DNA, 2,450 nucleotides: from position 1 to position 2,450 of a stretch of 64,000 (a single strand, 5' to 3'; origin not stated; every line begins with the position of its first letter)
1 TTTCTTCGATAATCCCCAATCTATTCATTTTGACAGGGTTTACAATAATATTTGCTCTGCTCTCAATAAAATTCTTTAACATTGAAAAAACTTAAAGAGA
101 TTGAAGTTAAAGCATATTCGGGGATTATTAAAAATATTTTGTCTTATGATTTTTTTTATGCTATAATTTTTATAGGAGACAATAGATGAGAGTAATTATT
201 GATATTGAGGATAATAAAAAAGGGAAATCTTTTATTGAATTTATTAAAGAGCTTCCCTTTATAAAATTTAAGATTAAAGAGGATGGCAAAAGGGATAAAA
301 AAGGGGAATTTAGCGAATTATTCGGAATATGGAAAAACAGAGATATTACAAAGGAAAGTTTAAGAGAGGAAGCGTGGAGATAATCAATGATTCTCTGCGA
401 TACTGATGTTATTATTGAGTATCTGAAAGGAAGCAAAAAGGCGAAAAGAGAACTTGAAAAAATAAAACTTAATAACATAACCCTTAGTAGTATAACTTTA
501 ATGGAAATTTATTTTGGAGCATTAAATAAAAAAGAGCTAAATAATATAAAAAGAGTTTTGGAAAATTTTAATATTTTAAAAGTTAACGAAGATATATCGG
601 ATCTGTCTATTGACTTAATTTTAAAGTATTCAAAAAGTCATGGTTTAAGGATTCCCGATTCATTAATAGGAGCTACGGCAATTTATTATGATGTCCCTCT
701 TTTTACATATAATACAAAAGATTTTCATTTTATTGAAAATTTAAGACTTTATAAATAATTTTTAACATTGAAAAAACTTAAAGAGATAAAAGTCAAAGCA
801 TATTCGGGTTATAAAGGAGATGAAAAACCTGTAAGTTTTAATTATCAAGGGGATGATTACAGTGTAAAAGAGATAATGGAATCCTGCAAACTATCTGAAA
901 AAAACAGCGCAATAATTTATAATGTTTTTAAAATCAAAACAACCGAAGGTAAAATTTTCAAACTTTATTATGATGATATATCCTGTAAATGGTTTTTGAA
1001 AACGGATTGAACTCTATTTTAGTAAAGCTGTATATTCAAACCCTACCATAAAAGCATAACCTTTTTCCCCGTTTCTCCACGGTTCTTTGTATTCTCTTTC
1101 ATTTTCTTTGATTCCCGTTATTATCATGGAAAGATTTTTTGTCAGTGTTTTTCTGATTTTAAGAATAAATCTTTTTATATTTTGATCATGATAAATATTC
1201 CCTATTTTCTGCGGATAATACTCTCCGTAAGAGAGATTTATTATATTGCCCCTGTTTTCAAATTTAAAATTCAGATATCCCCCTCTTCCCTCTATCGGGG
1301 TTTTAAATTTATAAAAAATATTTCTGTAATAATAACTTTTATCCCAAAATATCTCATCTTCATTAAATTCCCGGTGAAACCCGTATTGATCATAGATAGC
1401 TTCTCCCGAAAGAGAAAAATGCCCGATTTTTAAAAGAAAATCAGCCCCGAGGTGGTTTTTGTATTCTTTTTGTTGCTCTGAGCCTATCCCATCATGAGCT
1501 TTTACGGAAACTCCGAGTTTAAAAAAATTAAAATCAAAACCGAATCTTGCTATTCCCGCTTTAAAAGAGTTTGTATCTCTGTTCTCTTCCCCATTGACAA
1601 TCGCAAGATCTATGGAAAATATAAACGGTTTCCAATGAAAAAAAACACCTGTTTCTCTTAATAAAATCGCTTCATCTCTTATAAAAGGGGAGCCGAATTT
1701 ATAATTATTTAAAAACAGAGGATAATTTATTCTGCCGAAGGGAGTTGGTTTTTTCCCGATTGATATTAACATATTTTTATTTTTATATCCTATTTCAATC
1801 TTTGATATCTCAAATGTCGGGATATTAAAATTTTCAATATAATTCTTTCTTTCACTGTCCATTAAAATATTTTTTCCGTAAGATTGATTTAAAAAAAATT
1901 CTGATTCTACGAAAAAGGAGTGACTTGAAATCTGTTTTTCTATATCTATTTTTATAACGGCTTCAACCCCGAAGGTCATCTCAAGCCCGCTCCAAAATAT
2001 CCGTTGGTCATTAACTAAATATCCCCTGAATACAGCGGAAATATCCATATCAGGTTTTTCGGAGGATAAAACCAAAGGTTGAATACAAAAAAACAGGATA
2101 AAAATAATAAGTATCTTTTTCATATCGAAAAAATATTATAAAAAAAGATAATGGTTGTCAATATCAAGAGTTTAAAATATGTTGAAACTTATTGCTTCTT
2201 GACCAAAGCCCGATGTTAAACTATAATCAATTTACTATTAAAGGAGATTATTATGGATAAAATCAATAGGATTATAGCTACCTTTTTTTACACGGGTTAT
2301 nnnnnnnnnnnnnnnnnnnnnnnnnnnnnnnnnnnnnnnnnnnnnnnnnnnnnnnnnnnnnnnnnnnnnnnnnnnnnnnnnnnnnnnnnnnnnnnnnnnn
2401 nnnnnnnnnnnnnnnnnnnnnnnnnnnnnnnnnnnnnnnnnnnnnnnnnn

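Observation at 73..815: VapBC-like toxin-antitoxin cassette bracketed by ~52-bp direct repeats that duplicate the 5' end of the downstream gene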

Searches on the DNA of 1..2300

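Call 83: search_rna_families(source=window, start=1, end=2300, threshold=evalue, max_evalue=1)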
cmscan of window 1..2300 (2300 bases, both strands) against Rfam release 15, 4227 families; matches with E-value up to 1: 0.
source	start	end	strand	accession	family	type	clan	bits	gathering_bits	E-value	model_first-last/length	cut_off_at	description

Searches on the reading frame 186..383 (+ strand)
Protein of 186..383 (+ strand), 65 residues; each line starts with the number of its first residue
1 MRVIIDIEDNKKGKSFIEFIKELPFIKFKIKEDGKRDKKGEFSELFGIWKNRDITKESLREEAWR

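Call 5: search_protein_families(library=pfam, proteins=[window:186-383:+], max_evalue=1)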
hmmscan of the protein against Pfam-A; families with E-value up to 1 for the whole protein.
window:186-383:+ (65 aa): 1 family
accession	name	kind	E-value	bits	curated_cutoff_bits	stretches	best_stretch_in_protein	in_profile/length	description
PF02697.20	VAPB_antitox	-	0.0045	18.2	27.9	1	10-57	16-56/69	Putative antitoxin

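Call 70: search_protein_families(library=ncbifam, proteins=[window:186-380:+], max_evalue=0.01)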
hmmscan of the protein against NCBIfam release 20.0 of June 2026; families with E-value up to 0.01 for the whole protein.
window:186-380:+ (65 aa): 0 families

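Call 79: search_solved_structures(query=window:186-380:+, max_evalue=1)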
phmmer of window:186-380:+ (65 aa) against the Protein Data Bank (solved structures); distinct sequences matched with E-value up to 1: 1.
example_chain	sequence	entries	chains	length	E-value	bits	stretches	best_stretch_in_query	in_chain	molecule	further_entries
3ecq_A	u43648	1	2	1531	0.93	13.5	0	11-43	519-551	Endo-alpha-N-acetylgalactosaminidase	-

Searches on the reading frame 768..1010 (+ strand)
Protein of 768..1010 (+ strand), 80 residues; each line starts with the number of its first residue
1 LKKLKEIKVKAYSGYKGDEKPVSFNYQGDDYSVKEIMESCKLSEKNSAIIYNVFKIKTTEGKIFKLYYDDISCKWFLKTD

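Call 5: search_protein_families(library=pfam, proteins=[window:768-1010:+], max_evalue=1)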
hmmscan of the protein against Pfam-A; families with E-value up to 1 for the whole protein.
window:768-1010:+ (80 aa): 1 family
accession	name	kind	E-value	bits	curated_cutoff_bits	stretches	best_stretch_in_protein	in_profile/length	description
PF20114.4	DUF6504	-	0.00014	22.5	24.2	1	15-71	21-85/103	Domain of unknown function (DUF6504)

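Call 7: find_encoding_contigs(protein=window:768-1007:+, flank=10000, max_places=10)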
Protein window:768-1007:+ (80 aa): 1 contig read that carries it; 1 place shown.
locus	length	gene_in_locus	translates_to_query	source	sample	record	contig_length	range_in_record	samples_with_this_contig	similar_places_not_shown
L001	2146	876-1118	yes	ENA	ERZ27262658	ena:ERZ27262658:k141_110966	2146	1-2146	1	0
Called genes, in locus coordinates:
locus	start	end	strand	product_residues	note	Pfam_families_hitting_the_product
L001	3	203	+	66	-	?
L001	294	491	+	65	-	-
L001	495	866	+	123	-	PF01850:PIN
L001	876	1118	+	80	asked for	-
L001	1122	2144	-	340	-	?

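Call 12: find_homologous_proteins(query=window:768-1007:+, max_evalue=0.001)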
Query window:768-1007:+ (80 aa): 2 proteins with E <= 0.001 among 2 candidates.
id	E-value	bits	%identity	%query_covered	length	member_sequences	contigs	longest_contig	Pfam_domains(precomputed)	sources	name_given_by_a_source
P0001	2.0e-45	170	100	100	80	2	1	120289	-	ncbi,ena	-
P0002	1.7e-41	157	91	100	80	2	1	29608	-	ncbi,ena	-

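Call 13: find_encoding_contigs(protein=P0002, flank=10000, max_places=10)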
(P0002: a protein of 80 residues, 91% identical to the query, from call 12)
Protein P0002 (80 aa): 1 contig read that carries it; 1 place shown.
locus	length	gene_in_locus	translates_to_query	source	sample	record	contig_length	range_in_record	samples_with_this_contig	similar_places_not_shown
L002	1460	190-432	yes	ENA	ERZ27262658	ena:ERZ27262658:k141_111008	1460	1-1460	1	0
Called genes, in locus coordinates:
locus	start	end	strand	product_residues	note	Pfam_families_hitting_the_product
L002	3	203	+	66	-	?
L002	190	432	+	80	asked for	-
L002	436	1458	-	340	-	?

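Call 33: find_related_loci(query=A4, collection=metagenome_contigs, flank=3000)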
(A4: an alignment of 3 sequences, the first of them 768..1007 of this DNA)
Query A4 (80 aa) in metagenome_contigs; peptide patterns used: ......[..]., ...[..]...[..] (x = any residue, [..] = any of these).
421 stretches matched a pattern; 189 encode a relative of the query (tblastn E <= 1e-3); the best 80 are kept; 80 distinct loci.
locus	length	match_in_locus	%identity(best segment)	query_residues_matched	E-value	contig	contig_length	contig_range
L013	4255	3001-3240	90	1-80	5e-45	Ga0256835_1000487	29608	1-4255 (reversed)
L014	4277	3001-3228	71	1-76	1e-31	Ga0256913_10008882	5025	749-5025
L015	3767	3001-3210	44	7-77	3e-15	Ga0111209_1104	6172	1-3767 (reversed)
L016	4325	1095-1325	39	1-77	1e-14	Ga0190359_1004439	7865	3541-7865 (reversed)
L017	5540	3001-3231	39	1-77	1e-14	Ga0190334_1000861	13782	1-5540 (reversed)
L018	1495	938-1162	43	4-77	1e-12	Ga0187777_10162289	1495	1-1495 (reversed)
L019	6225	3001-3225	40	5-79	4e-12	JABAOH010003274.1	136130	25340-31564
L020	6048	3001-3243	40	1-77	1e-11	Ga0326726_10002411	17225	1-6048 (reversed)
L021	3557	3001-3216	40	7-77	3e-11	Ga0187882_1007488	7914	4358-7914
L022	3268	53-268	40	7-77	3e-11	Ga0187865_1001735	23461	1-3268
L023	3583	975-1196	38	5-77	3e-11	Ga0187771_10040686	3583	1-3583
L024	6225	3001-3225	37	3-77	4e-11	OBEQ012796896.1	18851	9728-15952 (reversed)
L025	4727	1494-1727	31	4-80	5e-11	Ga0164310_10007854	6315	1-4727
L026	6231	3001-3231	30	5-80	7e-11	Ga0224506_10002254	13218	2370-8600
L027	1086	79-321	41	1-77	1e-10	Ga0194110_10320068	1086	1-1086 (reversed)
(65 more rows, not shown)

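Call 70: search_protein_families(library=ncbifam, proteins=[window:768-1007:+], max_evalue=0.01)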
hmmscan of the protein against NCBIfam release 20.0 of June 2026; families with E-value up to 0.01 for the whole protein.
window:768-1007:+ (80 aa): 0 families

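Call 71: list_cluster_members(proteins=[P0001, P0002, P0003, P0004, P0018, P0015])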
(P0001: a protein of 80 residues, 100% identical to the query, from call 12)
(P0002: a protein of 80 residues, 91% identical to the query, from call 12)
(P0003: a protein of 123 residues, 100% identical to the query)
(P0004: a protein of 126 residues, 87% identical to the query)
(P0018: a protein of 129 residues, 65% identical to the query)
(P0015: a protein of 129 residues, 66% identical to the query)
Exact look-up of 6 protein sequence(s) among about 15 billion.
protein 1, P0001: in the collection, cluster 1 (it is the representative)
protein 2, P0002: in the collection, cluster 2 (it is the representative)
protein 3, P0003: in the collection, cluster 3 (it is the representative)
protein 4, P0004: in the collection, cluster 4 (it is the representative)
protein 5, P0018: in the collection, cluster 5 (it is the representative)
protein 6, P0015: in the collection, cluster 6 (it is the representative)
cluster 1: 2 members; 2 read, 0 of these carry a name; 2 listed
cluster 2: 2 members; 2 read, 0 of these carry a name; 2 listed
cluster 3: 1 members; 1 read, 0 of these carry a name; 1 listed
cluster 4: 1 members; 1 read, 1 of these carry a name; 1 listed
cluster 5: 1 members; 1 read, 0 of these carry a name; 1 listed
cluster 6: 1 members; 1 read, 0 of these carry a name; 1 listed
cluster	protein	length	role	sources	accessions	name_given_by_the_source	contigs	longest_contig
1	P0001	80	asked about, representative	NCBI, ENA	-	-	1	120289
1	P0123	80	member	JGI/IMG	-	-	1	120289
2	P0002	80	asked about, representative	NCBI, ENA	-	-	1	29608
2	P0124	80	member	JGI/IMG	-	-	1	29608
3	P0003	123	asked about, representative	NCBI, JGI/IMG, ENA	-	-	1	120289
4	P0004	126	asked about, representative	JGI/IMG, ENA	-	predicted nucleic acid-binding protein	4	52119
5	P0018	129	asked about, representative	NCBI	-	-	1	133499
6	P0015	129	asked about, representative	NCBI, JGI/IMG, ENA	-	-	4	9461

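Call 78: search_solved_structures(query=window:768-1007:+, max_evalue=1)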
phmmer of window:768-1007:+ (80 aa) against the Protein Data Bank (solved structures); distinct sequences matched with E-value up to 1: 1.
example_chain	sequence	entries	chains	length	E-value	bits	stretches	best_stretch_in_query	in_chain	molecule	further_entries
9vo5_B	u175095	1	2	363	0.52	14.1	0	4-67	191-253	SpaA-like prealbumin fold domain-containing protein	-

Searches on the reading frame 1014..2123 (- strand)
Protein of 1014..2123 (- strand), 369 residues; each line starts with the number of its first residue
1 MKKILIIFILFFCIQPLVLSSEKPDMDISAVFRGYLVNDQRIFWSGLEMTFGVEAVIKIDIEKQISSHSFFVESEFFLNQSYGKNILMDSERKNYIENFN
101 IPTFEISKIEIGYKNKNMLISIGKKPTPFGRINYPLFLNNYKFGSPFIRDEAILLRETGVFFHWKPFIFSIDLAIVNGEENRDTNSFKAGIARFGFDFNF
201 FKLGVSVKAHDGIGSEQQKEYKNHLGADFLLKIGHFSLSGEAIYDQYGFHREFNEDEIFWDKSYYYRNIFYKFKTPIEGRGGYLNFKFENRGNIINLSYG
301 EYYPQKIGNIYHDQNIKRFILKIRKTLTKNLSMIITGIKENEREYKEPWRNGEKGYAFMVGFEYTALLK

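Call 5: search_protein_families(library=pfam, proteins=[window:1014-2123:-], max_evalue=1)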
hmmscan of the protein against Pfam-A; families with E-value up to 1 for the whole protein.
window:1014-2123:- (369 aa): 0 families

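Call 29: find_related_loci(query=A3, collection=genome_contigs, flank=6000)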
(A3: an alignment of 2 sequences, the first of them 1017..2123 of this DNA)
Query A3 (369 aa) in genome_contigs; peptide patterns used: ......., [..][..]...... (x = any residue, [..] = any of these).
292 stretches matched a pattern; 5 encode a relative of the query (tblastn E <= 1e-3); 5 distinct loci.
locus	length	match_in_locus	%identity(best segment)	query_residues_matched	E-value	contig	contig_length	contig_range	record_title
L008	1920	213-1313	51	3-364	3e-129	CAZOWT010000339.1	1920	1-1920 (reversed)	MAG TPA_asm: uncultured Clostridia bacterium isolate binchicken_co129_912 genome assembly, contig: NODE_272511_length_19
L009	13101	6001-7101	51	2-364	3e-118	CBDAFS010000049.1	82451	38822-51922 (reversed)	MAG: uncultured Aminicenantes bacterium isolate MAG_102 genome assembly, contig: k141_460158, whole genome shotgun seque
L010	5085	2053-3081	51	21-364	8e-115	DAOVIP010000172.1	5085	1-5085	MAG TPA_asm: Candidatus Aminicenantes bacterium isolate CSMAG_1370 CSMAG_1370_k141_700195_length_5085_cov_8.6479, whole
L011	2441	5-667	54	143-364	1e-75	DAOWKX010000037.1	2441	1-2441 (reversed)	MAG TPA_asm: Candidatus Aminicenantes bacterium isolate CSMAG_2106 CSMAG_2106_k141_2801739_length_2441_cov_11.0000, whol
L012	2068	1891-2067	98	1-59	5e-33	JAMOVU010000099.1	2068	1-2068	MAG: Candidatus Aminicenantes bacterium isolate PIR-30_metabat2_scaf2bin.063 PIR-30_scaffold_36384_c1, whole genome shot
